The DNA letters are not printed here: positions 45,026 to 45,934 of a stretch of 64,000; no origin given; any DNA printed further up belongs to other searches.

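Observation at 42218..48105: Non-canonical assimilatory sulfate-reduction operon: NuoB-like Fe-S protein, extended Sir, unknown ORF, APS-reductase::ATP-sulfurylase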

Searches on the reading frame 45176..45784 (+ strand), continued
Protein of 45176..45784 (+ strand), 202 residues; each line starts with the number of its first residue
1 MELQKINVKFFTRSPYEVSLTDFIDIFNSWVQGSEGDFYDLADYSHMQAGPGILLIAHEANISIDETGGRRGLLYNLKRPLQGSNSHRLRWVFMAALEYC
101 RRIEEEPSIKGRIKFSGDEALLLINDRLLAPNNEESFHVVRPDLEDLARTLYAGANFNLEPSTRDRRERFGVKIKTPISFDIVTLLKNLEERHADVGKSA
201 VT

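Call 52: find_encoding_contigs(protein=P0040, flank=10000, max_places=2)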
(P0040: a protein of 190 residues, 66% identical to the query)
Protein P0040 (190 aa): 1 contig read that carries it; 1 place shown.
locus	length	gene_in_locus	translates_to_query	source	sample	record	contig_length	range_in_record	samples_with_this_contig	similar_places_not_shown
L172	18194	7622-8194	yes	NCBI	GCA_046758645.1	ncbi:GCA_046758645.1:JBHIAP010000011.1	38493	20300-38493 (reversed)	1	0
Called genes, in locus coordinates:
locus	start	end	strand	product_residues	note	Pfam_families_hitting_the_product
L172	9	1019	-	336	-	PF13102:Phage_int_SAM_5 (weak), PF13495:Phage_int_SAM_4, PF02899:Phage_int_SAM_1, PF00589:Phage_integrase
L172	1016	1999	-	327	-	PF00589:Phage_integrase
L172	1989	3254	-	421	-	PF02899:Phage_int_SAM_1 (faint), PF00589:Phage_integrase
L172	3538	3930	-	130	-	PF05635:23S_rRNA_IVP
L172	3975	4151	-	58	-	PF13495:Phage_int_SAM_4 (weak)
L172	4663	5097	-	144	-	PF02082:Rrf2, PF03444:WHD_HrcA (weak)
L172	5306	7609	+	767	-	PF03460:NIR_SIR_ferr, PF01077:NIR_SIR, PF03460:NIR_SIR_ferr, PF01077:NIR_SIR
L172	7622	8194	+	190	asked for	-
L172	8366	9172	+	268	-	PF00590:TP_methylase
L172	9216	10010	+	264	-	PF02602:HEM4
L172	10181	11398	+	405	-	PF02515:CoA_transf_3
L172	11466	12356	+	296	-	PF00682:HMGL-like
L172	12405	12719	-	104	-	PF00076:RRM_1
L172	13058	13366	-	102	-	PF13893:RRM_5 (weak), PF00076:RRM_1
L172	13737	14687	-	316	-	PF01467:CTP_transf_like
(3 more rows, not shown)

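Call 54: search_protein_representatives(alignment_id=A1)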
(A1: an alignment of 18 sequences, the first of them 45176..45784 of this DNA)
Query: 18 sequences, 201 profile positions. Proteins with E-value up to 0.001 (for the whole library): 1601; up to 1e-10: 1261; up to 1e-30: 350. The best 150 are listed.
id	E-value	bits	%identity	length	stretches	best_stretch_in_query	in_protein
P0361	4.1e-74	264.8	-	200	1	1-194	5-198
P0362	2.6e-62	226.3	-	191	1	1-188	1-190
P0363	2.4e-60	219.9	-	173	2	82-194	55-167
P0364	4.5e-56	205.9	-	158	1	1-150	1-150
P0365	1.1e-55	204.6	-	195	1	1-190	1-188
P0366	7.4e-55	201.9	-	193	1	1-190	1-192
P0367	1.2e-54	201.3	-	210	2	39-188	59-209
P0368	2.4e-54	200.3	-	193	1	1-181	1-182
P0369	6.7e-54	198.8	-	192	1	1-189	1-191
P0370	1.6e-53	197.6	-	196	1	2-187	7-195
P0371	4.2e-53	196.2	-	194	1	1-189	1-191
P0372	4.9e-53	196.0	-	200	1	1-187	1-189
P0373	2.1e-52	193.9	-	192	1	1-188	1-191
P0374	2.1e-52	193.9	-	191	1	1-188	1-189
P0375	3.7e-52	193.1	-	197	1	2-188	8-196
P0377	2.7e-51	190.3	-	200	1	2-190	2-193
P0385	7.2e-49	182.4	-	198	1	1-191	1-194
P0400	7.7e-46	172.5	-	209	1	6-189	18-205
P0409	1.1e-44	168.7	-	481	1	3-187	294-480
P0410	1.2e-44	168.6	-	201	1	1-192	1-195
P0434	1.4e-42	161.9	-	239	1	4-185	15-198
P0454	5.8e-41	156.6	-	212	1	34-186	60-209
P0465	3.6e-40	154.0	-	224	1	4-192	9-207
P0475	1.7e-39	151.8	-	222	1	5-190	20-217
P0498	2.4e-38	148.0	-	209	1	1-189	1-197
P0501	3.1e-38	147.7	-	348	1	4-186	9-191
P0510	1.6e-37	145.3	-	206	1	2-190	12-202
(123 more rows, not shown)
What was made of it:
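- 45176..45784 (+): ORF3 - a 202-aa protein of an uncharacterised family that always directly follows the extended Sir. 1,601 clusters at 50 % identity in the profile search (call 54).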

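Call 55: search_protein_families(library=pfam, proteins=[P0409, P0501, P0434, P0465, P0475, P0362, P0400, P0510, P0454, P0367], max_evalue=0.01)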
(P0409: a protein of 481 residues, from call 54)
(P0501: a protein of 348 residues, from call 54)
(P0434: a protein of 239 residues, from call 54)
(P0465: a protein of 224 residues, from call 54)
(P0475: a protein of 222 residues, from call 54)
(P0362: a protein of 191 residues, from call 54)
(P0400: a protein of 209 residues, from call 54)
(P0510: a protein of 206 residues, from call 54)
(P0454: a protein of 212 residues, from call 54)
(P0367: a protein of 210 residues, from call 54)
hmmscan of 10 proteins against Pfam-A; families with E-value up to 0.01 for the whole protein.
P0409 (481 aa): 1 family
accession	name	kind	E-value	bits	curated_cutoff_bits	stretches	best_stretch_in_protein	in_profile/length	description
PF01077.27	NIR_SIR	-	5.2e-10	39.4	27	1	11-114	47-152/158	Nitrite and sulphite reductase 4Fe-4S domain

P0501 (348 aa): 1 family
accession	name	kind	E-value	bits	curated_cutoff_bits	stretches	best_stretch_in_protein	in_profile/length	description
PF00581.25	Rhodanese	-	2.9e-15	57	22.2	1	210-309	1-96/102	Rhodanese-like domain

P0434 (239 aa): 0 families

P0465 (224 aa): 0 families

P0475 (222 aa): 0 families

P0362 (191 aa): 0 families

P0400 (209 aa): 0 families

P0510 (206 aa): 1 family
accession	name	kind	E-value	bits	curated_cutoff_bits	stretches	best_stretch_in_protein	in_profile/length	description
PF22116.1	DUF6944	-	0.0089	15.8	32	0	88-137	22-71/167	Family of unknown function (DUF6944)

P0454 (212 aa): 0 families

P0367 (210 aa): 0 families

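Call 59: list_cluster_members(proteins=[P0362, P0365, P0368, P0377, P0385, P0400, P0410, P0501, P0465, P0498])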
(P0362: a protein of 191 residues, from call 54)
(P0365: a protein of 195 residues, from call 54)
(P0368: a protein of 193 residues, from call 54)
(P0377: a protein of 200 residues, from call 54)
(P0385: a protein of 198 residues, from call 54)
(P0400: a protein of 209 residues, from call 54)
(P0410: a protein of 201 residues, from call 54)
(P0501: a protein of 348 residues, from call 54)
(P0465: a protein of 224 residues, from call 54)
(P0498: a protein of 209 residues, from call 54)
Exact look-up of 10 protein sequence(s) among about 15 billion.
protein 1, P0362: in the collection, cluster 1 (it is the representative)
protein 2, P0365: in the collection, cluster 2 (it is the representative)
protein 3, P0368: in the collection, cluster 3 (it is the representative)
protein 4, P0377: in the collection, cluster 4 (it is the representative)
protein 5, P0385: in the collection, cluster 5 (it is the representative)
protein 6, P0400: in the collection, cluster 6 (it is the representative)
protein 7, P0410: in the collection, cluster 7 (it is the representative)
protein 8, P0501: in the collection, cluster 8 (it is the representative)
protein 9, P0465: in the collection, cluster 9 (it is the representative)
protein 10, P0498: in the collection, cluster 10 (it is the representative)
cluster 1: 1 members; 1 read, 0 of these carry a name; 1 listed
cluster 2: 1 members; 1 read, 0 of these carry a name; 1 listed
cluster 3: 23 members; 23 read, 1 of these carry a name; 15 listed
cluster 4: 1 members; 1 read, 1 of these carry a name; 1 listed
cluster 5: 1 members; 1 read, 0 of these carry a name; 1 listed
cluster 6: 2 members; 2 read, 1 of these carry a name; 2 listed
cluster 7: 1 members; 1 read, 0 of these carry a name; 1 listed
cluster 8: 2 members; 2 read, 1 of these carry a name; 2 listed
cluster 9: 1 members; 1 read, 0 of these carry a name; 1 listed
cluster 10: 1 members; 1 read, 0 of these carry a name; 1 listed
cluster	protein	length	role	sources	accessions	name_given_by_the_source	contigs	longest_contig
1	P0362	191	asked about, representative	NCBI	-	-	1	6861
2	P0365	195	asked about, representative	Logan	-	-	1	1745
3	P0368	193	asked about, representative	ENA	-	-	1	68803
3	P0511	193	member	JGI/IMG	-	hypothetical protein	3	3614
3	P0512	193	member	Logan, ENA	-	-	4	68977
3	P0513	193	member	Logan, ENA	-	-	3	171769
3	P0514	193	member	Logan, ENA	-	-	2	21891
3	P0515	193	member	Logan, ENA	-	-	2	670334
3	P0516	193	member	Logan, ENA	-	-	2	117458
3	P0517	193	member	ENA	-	-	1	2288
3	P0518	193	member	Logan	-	-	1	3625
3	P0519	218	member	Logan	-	-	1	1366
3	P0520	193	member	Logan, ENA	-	-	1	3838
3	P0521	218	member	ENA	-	-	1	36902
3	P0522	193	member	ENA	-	-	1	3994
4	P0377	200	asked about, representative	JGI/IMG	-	hypothetical protein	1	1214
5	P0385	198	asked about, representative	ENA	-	-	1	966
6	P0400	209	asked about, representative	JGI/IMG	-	hypothetical protein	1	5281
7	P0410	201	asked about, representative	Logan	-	-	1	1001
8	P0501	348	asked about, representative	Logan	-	-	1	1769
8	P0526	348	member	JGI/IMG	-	rhodanese-related sulfurtransferase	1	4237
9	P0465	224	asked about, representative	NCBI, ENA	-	-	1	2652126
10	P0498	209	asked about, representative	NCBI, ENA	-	-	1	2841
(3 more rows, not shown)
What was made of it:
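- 45176..45784 (+): A fusion to rhodanese exists (P0501/P0526; calls 55, 59).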

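Call 66: search_protein_families(library=ncbifam, proteins=[L168:7707-9986:+], max_evalue=0.00001)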
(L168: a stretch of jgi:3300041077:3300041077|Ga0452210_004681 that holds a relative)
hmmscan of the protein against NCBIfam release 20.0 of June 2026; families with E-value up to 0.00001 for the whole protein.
L168:7707-9986:+ (759 aa): 11 families
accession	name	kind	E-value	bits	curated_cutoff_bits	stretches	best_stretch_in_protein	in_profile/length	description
NF007126.0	PRK09567.1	equivalog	4.3e-78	262.9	523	2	358-583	364-588/595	NirA family protein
NF007125.0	PRK09566.1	equivalog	8.2e-66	222.5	594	2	91-315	67-292/513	ferredoxin--nitrite reductase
NF010029.0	PRK13504.1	equivalog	2e-48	165.1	457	3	386-578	381-564/575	NADPH-dependent assimilatory sulfite reductase hemoprotein subunit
TIGR02435.1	CobG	equivalog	3.1e-45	154.8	234.8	1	91-507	19-385/388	precorrin-3B synthase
TIGR02042.1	sir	equivalog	9.8e-35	119.7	731.5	3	378-583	377-579/581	sulfite reductase, ferredoxin dependent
TIGR02041.1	CysI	equivalog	2.6e-32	112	756.55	2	391-574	364-539/541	assimilatory sulfite reductase (NADPH) hemoprotein subunit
TIGR02374.1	nitri_red_nirB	equivalog_domain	3.3e-27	95.3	578.35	2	95-316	565-768/794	nitrite reductase large subunit NirB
TIGR02912.1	sulfite_red_C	equivalog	8.9e-20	70.9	324.1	1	90-231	21-163/314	sulfite reductase subunit C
TIGR02066.1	dsrB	equivalog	2e-19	69.8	341.5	1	368-508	31-170/341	dissimilatory-type sulfite reductase subunit beta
NF011565.0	PRK14989.1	subfamily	6e-18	64.3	883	2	96-315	571-774/847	nitrite reductase large subunit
TIGR02064.1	dsrA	equivalog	9.9e-08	31.2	392.85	0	406-507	121-223/402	dissimilatory-type sulfite reductase subunit alpha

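Call 67: find_encoding_contigs(protein=P0001, flank=10000, max_places=2)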
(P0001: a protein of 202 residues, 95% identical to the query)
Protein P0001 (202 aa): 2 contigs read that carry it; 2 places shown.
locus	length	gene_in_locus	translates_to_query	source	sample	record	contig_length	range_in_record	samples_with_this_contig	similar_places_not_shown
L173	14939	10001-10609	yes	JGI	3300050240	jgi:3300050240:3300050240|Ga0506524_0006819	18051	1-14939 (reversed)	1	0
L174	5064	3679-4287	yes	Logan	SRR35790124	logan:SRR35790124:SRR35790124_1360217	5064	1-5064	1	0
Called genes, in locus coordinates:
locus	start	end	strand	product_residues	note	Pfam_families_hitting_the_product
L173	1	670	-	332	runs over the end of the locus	PF08100:Dimerisation, PF00891:Methyltransf_2, PF13649:Methyltransf_25 (weak)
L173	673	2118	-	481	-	PF04326:SLFN_AlbA_2, PF13749:HATPase_c_4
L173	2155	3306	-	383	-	PF04389:Peptidase_M28, PF05343:Peptidase_M42 (faint), PF01546:Peptidase_M20, PF07687:M20_dimer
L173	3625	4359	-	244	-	PF00149:Metallophos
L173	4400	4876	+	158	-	-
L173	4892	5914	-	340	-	PF03881:Fructosamin_kin (weak), PF01636:APH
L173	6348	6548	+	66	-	PF00313:CSD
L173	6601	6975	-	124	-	PF23198:PDE8A_N (weak), PF00072:Response_reg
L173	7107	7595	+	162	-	PF01058:Oxidored_q6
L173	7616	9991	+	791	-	PF03460:NIR_SIR_ferr, PF01077:NIR_SIR, PF03460:NIR_SIR_ferr, PF01077:NIR_SIR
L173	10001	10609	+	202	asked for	-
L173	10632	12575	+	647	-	PF01507:PAPS_reduct, PF14306:PUA_2, PF01747:ATP-sulfurylase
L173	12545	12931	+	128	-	-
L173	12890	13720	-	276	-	-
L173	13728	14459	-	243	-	PF01209:Ubie_methyltran, PF13489:Methyltransf_23, PF13847:Methyltransf_31, PF08241:Methyltransf_11, PF08242:Methyltransf_12, PF13649:Methyltransf_25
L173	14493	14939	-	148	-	?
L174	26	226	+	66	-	PF00313:CSD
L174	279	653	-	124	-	PF23198:PDE8A_N (weak), PF00072:Response_reg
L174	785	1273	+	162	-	PF01058:Oxidored_q6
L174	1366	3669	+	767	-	PF03460:NIR_SIR_ferr, PF01077:NIR_SIR, PF03460:NIR_SIR_ferr, PF01077:NIR_SIR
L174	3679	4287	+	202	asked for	-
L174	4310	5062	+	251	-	?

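Call 68: find_encoding_contigs(protein=P0002, flank=10000, max_places=2)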
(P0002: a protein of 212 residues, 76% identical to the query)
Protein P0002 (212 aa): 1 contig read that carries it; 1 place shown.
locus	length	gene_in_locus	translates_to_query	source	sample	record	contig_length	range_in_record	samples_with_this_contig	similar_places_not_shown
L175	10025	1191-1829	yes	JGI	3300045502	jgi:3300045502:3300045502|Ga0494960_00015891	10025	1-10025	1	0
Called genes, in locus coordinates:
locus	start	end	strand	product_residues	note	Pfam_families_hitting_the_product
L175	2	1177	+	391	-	?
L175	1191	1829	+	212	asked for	-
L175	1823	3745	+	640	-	PF01507:PAPS_reduct, PF14306:PUA_2, PF01747:ATP-sulfurylase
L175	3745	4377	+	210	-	PF13241:NAD_binding_7, PF14824:Sirohm_synth_M (weak)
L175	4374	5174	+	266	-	PF00590:TP_methylase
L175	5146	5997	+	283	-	PF02602:HEM4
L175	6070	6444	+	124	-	-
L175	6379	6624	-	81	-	-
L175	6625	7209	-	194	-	-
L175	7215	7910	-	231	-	PF01209:Ubie_methyltran, PF13489:Methyltransf_23, PF13847:Methyltransf_31, PF08241:Methyltransf_11, PF08242:Methyltransf_12, PF13649:Methyltransf_25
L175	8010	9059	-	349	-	PF00348:polyprenyl_synt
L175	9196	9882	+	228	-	PF02190:LON_substr_bdg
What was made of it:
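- Checked: It recurs in independent assemblies L173 (647 aa) and L175 (640 aa) (calls 67, 68).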
